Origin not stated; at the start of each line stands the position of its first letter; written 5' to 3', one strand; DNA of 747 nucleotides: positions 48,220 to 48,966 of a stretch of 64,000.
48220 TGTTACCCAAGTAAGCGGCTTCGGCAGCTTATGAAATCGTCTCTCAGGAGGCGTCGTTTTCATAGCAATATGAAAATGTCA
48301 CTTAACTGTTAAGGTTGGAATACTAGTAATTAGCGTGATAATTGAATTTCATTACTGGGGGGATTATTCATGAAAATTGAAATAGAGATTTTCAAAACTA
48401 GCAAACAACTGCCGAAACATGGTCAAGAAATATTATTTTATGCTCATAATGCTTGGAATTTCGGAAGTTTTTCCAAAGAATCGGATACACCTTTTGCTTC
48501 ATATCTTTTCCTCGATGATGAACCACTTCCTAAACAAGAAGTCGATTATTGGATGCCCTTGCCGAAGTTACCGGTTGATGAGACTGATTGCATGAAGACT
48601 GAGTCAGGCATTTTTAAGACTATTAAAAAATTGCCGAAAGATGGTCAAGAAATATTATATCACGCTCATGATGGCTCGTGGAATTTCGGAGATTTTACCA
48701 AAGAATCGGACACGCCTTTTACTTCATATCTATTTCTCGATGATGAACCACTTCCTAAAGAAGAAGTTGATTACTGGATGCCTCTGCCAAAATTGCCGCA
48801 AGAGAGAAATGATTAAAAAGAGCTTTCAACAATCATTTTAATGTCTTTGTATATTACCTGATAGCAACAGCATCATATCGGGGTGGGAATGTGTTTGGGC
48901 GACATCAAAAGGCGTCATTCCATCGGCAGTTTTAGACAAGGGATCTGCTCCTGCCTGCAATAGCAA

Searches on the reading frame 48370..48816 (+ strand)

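Call 13: search_protein_families(library=pfam, proteins=[window:48370-48816:+])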
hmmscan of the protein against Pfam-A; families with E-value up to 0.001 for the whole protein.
window:48370-48816:+ (148 aa): 1 family
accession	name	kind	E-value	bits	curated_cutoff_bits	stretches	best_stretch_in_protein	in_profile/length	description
PF04448.17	DUF551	-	1e-06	30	22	0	11-68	6-67/68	Protein of unknown function (DUF551)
